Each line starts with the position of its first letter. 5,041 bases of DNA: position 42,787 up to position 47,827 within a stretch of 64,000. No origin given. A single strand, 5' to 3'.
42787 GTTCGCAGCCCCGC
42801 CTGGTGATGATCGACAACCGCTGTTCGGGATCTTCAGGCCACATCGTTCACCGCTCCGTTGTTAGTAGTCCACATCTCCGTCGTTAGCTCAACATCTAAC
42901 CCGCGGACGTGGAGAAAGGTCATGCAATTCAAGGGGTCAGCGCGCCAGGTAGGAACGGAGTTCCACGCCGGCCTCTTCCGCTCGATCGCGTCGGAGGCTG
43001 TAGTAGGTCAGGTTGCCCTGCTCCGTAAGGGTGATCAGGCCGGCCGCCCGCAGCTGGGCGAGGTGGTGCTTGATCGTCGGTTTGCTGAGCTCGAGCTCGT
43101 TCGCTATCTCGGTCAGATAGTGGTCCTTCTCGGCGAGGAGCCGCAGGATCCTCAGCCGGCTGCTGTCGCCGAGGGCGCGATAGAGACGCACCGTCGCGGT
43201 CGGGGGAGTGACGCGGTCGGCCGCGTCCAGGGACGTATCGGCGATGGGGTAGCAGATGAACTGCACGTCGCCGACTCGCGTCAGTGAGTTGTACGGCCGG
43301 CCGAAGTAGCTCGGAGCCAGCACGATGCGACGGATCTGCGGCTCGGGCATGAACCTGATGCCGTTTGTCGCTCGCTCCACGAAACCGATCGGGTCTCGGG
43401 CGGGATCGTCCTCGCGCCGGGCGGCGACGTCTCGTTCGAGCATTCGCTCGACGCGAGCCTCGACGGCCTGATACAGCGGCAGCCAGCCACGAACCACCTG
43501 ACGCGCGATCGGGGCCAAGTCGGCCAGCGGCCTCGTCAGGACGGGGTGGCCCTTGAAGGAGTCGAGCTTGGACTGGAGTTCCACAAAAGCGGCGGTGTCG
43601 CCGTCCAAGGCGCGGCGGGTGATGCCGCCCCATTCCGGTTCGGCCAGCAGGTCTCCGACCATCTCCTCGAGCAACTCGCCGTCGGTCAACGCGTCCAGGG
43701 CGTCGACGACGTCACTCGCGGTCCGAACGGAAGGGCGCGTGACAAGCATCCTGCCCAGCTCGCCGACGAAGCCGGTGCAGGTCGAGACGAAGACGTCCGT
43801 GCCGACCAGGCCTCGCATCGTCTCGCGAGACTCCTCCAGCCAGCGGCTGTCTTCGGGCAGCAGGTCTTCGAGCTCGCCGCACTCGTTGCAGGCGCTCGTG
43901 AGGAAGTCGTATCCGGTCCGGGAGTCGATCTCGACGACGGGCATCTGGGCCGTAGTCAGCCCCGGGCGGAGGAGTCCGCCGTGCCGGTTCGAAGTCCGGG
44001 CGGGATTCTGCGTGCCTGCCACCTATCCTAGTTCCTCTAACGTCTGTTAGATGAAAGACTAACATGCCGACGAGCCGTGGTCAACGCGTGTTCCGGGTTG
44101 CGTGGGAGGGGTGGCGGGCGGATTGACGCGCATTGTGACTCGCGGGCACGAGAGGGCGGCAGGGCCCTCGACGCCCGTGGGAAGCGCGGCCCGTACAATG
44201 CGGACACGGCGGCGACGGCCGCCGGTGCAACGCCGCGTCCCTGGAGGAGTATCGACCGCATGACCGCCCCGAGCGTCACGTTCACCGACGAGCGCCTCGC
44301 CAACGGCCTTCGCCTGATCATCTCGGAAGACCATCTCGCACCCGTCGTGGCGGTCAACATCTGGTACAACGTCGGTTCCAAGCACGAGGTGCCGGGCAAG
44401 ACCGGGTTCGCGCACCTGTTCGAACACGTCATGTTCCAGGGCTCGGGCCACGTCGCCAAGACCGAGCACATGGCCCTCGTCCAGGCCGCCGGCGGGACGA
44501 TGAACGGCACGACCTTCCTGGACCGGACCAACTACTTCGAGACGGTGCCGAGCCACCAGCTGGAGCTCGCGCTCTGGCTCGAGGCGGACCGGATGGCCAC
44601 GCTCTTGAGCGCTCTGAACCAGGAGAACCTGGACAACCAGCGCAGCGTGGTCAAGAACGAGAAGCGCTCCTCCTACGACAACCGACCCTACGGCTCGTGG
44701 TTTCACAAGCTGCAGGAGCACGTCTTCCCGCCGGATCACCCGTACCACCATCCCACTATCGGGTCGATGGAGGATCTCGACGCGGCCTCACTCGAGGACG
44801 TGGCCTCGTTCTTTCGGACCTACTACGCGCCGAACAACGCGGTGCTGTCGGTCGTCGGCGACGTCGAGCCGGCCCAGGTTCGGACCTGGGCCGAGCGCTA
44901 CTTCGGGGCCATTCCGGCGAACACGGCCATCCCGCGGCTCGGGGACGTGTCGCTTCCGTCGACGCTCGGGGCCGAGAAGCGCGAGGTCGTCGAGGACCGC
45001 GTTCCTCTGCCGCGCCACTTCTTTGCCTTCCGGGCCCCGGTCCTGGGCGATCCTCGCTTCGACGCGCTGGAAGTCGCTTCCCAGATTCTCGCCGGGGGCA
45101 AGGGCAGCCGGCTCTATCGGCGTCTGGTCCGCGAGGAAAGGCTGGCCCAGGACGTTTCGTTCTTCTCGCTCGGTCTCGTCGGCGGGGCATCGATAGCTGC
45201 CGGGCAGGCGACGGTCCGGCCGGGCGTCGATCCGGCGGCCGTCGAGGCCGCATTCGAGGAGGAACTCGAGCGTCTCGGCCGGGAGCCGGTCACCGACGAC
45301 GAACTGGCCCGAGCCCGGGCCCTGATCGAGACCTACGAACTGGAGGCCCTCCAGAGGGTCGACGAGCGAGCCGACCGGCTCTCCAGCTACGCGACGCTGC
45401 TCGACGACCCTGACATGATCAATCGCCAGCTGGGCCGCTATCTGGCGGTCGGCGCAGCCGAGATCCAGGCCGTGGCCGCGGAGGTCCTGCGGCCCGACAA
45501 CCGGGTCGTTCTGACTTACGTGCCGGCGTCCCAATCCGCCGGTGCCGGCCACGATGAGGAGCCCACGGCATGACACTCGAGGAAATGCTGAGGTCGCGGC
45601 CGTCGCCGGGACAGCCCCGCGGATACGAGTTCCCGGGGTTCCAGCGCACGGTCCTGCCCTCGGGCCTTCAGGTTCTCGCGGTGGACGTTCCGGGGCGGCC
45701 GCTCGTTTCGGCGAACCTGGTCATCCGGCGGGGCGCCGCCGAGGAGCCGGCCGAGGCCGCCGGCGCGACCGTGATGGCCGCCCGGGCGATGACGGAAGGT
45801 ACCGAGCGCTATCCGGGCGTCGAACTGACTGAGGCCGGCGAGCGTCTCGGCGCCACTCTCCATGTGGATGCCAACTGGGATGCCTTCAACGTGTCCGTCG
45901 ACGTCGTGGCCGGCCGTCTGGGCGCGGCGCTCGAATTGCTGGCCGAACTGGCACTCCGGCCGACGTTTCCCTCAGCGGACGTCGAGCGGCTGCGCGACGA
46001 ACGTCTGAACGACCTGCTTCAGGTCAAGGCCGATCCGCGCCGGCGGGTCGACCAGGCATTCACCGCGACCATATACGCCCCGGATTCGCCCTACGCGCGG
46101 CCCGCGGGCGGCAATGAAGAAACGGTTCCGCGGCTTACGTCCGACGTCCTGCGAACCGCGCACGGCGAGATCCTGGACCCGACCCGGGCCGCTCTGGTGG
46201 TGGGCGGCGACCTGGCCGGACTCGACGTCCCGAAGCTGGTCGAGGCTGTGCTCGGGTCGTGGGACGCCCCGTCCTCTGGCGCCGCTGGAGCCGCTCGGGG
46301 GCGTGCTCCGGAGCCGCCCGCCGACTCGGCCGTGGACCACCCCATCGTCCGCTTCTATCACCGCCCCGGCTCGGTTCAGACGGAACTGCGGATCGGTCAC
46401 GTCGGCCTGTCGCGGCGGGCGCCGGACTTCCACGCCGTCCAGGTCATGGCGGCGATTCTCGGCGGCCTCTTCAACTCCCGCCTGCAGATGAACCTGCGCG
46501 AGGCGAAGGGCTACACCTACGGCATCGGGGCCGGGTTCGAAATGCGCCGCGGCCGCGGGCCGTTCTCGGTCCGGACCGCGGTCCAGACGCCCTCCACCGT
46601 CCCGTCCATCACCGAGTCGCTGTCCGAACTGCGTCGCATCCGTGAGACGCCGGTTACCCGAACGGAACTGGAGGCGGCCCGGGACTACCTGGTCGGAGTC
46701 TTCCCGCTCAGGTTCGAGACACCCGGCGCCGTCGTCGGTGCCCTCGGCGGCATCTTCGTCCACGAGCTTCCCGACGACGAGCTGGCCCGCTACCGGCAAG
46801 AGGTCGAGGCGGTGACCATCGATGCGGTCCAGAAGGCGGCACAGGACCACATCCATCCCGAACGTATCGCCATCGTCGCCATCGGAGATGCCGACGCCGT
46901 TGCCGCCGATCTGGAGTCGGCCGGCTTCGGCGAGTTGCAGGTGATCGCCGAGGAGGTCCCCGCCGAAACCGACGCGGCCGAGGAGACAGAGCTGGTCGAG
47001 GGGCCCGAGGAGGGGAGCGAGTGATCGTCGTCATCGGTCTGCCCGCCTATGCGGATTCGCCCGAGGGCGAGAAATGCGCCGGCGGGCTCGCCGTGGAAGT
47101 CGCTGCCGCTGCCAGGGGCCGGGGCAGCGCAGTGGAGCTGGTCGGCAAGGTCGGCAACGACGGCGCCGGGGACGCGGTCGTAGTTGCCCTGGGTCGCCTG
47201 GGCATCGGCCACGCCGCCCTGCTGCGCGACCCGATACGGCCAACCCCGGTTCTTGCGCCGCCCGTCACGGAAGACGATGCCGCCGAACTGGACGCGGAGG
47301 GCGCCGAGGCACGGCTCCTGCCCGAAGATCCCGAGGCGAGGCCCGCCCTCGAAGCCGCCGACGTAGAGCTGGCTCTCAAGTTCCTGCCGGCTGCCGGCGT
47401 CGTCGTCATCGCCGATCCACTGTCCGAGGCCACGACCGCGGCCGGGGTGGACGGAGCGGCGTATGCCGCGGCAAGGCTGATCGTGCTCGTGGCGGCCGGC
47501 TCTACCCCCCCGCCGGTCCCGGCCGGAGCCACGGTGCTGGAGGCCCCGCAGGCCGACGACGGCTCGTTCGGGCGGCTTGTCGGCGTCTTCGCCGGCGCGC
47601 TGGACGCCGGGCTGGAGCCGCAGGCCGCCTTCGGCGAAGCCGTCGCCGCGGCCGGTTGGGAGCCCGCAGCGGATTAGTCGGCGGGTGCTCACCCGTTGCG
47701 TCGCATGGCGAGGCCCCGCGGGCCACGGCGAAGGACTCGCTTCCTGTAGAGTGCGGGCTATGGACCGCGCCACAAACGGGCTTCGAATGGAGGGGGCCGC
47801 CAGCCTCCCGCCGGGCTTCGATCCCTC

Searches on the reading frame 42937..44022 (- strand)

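Call 49: search_protein_families(library=pfam, proteins=[window:42937-44022:-])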
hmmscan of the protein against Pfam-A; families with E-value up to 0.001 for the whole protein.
window:42937-44022:- (361 aa): 8 families
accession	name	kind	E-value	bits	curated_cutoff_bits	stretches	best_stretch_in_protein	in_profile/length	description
PF01022.26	HTH_5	-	2.1e-15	56.8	22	1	286-330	1-45/47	Bacterial regulatory protein, arsR family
PF12840.13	HTH_20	-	1.8e-11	44.3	27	1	284-332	1-50/51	Helix-turn-helix domain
PF09339.16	HTH_IclR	-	3.9e-06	27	22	1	290-331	6-49/52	IclR helix-turn-helix domain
PF13412.12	HTH_24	-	0.00013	21.9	21.9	1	287-331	3-48/48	Winged helix-turn-helix DNA-binding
PF12802.13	MarR_2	-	0.00017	22.1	27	1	289-335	7-55/61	MarR family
PF13518.12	HTH_28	-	0.00028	21.3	25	0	289-332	2-44/52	Helix-turn-helix domain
PF25213.1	HVO_A0261_N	-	0.00042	20.6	35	0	287-334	11-58/86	HVO_A0261 N-terminal domain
PF08279.18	HTH_11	-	0.00048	20.4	25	1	289-330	2-45/55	HTH domain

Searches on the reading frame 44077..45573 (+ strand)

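Call 49: search_protein_families(library=pfam, proteins=[window:44077-45573:+])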
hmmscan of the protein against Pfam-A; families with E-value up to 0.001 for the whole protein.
window:44077-45573:+ (498 aa): 2 families
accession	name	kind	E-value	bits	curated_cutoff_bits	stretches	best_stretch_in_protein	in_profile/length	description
PF05193.26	Peptidase_M16_C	-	1e-33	117.1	23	1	238-415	3-179/181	Peptidase M16 inactive domain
PF00675.25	Peptidase_M16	-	7.4e-16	58.8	22.3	1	81-203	3-122/149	Insulinase (Peptidase family M16)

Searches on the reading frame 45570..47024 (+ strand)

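Call 49: search_protein_families(library=pfam, proteins=[window:45570-47024:+])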
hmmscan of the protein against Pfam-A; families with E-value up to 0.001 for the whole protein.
window:45570-47024:+ (484 aa): 2 families
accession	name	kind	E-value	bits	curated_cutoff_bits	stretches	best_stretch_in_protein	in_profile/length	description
PF05193.26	Peptidase_M16_C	-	5.1e-27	95.3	23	1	189-372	2-179/181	Peptidase M16 inactive domain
PF00675.25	Peptidase_M16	-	3.6e-12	46.9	22.3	1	36-170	3-137/149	Insulinase (Peptidase family M16)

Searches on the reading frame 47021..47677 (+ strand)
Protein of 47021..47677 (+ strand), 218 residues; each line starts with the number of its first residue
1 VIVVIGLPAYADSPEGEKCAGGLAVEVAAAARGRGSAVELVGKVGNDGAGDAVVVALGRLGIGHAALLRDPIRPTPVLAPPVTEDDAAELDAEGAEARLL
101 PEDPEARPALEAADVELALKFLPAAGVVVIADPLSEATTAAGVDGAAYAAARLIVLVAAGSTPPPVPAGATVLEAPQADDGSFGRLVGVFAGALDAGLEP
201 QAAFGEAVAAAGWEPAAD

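Call 49: search_protein_families(library=pfam, proteins=[window:47021-47677:+])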
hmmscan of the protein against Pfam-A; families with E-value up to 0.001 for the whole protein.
window:47021-47677:+ (218 aa): 1 family
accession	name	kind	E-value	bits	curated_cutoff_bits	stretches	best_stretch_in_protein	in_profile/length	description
PF00294.29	PfkB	-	0.0007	19.5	25.8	1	15-124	30-141/302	pfkB family carbohydrate kinase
